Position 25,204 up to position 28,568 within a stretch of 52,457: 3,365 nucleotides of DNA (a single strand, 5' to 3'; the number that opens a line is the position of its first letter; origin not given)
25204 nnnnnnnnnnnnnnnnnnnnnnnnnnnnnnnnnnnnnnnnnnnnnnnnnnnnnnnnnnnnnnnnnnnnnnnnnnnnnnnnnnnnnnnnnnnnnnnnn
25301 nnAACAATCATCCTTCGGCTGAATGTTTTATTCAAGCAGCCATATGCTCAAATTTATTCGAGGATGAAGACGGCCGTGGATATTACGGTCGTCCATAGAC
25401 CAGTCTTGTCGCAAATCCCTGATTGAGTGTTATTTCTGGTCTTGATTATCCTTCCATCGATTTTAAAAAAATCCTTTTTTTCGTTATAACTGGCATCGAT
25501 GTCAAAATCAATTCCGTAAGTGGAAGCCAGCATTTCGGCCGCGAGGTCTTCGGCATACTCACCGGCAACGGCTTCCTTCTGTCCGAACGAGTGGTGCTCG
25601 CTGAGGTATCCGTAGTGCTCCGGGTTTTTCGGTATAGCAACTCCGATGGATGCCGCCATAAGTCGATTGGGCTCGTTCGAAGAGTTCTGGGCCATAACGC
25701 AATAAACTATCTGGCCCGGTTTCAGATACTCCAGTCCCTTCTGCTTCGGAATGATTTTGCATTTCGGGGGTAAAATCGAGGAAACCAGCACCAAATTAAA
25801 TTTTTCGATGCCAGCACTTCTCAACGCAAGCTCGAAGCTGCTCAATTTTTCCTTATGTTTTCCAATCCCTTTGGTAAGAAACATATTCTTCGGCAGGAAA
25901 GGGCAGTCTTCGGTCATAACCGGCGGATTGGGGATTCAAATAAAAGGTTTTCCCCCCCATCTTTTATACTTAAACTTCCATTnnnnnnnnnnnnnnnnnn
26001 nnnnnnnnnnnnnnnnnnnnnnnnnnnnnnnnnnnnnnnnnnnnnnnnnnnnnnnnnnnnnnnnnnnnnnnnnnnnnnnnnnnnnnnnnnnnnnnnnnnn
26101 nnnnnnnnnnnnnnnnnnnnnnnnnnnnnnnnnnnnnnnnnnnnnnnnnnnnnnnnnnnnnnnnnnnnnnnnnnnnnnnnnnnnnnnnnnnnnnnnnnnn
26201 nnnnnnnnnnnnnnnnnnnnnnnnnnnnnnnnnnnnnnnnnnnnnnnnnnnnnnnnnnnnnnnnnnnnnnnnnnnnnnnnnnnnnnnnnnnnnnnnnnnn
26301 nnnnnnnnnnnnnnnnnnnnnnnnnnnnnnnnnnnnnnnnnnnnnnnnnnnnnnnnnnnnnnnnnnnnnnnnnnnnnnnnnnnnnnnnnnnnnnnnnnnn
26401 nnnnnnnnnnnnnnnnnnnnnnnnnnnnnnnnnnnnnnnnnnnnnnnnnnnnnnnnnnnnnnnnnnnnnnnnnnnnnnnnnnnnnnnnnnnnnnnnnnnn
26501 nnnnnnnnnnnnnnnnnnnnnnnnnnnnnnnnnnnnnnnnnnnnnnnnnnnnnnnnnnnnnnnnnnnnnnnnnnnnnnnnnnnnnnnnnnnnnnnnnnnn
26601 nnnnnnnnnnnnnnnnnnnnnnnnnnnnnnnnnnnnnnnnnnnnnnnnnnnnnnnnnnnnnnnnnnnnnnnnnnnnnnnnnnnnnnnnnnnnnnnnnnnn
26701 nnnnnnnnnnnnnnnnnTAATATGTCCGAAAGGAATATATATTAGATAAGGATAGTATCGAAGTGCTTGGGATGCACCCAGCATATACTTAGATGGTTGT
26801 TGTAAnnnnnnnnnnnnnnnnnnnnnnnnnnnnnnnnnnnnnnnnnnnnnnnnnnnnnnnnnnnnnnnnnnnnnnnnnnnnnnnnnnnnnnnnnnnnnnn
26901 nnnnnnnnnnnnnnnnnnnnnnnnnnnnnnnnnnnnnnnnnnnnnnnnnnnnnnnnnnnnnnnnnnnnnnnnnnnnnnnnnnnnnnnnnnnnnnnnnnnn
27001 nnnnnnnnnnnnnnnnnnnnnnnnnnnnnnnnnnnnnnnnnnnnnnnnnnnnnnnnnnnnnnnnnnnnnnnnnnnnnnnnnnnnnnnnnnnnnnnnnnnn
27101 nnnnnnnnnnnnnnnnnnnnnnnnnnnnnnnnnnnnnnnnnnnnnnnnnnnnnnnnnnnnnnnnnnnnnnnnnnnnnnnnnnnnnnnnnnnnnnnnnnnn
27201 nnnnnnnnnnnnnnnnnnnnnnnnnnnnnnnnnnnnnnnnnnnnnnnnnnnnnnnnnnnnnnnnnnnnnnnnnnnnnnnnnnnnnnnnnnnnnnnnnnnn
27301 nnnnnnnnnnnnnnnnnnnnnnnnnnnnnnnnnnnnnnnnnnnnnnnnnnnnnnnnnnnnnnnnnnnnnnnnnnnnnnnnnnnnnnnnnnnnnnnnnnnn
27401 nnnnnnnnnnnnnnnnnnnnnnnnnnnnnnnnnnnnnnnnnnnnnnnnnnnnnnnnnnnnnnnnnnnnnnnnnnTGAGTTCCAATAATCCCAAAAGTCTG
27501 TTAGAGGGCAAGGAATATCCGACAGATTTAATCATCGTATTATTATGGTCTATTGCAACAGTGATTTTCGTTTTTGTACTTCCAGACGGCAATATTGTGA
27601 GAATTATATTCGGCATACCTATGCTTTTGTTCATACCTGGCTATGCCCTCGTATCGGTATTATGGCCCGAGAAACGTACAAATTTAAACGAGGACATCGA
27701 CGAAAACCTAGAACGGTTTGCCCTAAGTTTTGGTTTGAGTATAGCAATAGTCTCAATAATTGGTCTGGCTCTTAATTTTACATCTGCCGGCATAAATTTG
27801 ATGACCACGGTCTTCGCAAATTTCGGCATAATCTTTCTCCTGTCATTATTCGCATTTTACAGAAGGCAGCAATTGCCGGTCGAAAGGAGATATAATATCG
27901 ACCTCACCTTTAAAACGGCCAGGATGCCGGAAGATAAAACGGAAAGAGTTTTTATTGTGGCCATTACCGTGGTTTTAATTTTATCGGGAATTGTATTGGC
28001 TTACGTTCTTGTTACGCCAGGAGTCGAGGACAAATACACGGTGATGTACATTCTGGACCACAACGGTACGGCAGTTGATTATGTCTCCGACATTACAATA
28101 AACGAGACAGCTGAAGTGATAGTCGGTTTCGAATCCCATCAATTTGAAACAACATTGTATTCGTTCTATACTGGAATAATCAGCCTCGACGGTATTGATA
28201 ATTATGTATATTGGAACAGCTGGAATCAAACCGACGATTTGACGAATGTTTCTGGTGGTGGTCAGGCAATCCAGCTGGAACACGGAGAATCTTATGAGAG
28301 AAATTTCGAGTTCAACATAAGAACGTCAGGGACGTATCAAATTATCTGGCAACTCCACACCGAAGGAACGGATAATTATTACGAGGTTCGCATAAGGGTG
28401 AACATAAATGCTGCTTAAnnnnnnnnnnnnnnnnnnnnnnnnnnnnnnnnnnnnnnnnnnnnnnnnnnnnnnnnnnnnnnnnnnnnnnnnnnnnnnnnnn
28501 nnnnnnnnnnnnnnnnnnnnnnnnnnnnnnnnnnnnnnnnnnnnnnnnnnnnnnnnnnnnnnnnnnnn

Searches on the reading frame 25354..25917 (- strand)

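Call 45: search_protein_families(library=pfam, proteins=[window:25354-25917:-], max_evalue=0.00001)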
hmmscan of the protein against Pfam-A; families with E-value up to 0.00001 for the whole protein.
window:25354-25917:- (187 aa): 1 family
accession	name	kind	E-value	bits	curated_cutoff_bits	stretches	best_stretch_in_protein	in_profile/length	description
PF01862.21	PvlArgDC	-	2.7e-60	203.3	22.7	1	8-185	1-161/161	Pyruvoyl-dependent arginine decarboxylase (PvlArgDC)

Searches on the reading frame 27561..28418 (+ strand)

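Call 45: search_protein_families(library=pfam, proteins=[window:27561-28418:+], max_evalue=0.00001)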
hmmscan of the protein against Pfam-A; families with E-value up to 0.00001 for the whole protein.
window:27561-28418:+ (285 aa): 1 family
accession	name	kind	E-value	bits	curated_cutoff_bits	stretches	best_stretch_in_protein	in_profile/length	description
PF07760.16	DUF1616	-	2.2e-52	178.6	31.6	1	3-268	12-287/307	Protein of unknown function (DUF1616)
